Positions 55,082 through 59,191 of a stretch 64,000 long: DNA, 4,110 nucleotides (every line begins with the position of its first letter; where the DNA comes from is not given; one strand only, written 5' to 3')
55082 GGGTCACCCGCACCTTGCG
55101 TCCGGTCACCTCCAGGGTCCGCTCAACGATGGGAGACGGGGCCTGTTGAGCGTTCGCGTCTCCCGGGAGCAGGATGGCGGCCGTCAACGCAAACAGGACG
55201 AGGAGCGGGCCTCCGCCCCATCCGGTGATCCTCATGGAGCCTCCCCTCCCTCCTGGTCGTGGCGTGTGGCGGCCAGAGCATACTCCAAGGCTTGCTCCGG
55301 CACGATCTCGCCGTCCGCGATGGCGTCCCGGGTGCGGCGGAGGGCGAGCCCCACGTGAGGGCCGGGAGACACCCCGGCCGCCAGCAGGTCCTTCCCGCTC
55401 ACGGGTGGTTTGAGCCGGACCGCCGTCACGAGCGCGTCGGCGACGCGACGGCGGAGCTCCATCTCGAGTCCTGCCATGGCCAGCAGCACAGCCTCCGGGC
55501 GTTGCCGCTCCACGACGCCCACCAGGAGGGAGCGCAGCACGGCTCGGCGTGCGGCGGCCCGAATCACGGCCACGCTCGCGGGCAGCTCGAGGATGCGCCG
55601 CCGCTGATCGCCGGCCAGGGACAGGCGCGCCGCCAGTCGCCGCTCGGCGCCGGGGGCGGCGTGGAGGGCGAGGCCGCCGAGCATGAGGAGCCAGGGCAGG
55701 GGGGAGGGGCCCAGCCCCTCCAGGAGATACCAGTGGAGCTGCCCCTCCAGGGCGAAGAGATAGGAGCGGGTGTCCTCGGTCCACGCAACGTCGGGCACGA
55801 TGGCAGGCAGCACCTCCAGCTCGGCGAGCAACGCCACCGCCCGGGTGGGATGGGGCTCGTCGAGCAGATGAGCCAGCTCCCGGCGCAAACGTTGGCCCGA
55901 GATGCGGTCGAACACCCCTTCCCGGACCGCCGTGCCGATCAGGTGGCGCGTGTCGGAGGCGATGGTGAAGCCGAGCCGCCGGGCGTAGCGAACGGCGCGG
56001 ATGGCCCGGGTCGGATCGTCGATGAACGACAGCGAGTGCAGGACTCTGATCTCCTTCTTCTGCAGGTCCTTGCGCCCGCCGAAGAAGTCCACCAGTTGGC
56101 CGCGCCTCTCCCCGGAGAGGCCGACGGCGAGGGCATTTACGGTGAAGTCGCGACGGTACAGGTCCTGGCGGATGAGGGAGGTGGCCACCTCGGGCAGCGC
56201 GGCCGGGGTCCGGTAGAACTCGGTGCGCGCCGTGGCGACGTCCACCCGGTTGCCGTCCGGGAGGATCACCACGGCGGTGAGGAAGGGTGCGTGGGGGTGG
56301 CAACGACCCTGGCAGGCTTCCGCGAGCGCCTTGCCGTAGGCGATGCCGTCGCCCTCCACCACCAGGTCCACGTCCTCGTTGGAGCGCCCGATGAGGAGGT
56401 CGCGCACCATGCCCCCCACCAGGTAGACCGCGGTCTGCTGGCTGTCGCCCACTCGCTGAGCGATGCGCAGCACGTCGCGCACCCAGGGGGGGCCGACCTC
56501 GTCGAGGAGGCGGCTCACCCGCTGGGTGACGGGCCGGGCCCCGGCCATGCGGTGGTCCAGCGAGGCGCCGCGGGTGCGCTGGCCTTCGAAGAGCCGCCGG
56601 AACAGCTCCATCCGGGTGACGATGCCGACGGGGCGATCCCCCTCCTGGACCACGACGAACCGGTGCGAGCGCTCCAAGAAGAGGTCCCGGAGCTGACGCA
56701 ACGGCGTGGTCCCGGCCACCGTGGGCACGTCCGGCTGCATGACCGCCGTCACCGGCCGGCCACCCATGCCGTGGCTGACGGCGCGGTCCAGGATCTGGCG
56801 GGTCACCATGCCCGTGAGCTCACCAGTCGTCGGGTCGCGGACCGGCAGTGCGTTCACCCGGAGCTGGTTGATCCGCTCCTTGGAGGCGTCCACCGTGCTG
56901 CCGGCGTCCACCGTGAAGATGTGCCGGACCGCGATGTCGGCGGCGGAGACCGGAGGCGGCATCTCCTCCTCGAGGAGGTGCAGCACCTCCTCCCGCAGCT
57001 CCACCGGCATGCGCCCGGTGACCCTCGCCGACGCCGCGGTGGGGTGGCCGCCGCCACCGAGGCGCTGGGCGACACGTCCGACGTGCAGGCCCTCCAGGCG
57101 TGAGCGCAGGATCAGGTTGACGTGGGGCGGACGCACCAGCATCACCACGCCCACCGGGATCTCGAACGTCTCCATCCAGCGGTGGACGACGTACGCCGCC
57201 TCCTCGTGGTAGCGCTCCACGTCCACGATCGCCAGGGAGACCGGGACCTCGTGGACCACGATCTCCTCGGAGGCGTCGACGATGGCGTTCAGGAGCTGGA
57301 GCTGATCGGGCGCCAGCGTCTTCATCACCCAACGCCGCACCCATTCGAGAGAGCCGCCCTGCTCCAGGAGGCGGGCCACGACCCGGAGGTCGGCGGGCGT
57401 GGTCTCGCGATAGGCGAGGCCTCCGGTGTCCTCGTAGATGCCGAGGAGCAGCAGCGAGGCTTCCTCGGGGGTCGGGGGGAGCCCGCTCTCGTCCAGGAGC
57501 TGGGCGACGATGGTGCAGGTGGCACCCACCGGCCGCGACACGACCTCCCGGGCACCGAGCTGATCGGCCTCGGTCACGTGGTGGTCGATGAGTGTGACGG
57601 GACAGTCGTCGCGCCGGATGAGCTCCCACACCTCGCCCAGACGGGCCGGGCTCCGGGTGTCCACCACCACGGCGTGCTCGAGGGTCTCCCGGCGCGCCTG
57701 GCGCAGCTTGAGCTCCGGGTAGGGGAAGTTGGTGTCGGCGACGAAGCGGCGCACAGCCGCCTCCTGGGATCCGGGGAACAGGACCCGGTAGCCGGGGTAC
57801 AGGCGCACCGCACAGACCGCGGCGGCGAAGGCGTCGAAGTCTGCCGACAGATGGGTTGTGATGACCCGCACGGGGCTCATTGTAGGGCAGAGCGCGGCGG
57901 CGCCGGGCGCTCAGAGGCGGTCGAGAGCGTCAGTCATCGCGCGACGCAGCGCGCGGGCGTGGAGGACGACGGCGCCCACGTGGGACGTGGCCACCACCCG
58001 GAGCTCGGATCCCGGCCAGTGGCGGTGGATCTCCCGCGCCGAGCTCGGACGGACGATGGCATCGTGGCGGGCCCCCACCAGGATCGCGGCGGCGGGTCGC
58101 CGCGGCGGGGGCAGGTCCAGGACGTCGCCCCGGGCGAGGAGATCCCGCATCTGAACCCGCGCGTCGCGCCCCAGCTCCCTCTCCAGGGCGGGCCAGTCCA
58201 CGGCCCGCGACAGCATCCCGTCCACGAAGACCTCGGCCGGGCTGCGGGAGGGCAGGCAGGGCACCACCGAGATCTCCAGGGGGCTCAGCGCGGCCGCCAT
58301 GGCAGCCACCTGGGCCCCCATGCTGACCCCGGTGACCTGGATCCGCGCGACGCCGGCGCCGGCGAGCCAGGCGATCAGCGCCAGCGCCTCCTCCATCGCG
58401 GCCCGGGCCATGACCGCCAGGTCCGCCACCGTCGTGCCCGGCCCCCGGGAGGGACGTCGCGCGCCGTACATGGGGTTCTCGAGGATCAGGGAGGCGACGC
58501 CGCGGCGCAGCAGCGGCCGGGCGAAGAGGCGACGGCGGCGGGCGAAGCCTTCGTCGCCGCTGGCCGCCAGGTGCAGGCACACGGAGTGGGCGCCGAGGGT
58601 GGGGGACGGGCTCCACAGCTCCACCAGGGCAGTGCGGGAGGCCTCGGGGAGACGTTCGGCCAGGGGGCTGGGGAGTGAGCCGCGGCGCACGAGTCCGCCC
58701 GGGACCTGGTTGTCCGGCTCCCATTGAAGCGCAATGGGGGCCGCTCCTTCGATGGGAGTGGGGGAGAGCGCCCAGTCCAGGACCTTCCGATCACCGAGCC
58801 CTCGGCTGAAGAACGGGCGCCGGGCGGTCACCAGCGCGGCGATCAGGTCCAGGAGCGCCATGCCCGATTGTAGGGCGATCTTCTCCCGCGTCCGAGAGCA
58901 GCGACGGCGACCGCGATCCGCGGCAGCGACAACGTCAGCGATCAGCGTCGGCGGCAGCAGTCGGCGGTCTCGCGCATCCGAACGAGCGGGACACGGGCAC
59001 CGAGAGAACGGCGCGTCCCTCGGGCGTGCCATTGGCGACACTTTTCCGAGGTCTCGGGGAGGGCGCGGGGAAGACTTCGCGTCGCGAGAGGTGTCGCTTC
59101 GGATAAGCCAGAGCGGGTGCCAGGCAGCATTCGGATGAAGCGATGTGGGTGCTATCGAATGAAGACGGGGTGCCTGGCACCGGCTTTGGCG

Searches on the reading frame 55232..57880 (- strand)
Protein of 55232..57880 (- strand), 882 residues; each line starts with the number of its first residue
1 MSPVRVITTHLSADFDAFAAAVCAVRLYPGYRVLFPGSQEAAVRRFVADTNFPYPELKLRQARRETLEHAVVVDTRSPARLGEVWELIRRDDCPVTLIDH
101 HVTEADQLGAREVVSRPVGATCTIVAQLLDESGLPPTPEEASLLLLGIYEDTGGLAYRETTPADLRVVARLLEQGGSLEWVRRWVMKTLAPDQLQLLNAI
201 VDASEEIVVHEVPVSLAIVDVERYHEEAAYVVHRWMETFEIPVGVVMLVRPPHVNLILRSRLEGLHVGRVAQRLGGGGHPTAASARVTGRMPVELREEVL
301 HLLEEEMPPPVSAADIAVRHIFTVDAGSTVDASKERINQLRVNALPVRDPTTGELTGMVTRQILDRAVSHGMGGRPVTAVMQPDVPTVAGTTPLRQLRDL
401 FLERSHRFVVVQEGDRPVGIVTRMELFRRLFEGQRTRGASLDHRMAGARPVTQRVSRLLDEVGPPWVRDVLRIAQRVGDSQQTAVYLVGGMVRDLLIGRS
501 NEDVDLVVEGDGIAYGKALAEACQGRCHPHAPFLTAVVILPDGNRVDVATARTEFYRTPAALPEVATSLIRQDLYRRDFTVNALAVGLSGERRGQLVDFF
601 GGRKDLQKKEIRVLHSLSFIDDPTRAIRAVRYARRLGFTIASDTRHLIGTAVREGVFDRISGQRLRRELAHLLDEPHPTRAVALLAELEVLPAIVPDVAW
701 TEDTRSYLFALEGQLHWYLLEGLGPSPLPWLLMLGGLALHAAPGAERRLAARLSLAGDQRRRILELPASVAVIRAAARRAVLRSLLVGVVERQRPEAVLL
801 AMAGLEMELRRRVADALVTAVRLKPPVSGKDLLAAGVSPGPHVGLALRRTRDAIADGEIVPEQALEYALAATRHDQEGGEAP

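Call 16: find_encoding_contigs(protein=window:55232-57880:-, flank=10000, max_places=4)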
Protein window:55232-57880:- (882 aa): no gene with exactly this product is on record in the collection.

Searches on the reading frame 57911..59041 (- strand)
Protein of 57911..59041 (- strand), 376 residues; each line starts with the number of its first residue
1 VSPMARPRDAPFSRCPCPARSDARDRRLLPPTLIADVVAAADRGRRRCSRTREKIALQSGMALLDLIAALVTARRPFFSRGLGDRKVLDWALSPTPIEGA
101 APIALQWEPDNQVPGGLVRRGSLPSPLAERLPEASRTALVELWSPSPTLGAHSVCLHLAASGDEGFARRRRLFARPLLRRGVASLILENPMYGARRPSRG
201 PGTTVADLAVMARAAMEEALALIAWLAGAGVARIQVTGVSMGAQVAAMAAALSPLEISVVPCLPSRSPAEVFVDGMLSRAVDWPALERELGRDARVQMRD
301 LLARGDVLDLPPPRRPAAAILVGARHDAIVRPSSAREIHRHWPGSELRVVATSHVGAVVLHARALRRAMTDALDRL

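Call 63: search_protein_families(library=pfam, proteins=[window:57911-59041:-], max_evalue=0.01)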
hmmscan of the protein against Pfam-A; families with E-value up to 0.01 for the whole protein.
window:57911-59041:- (376 aa): 1 family
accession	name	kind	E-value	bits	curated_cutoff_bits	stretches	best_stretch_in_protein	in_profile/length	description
PF09752.15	ABHD18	-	1.5e-54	186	21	2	105-292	40-235/351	Alpha/beta hydrolase domain containing 18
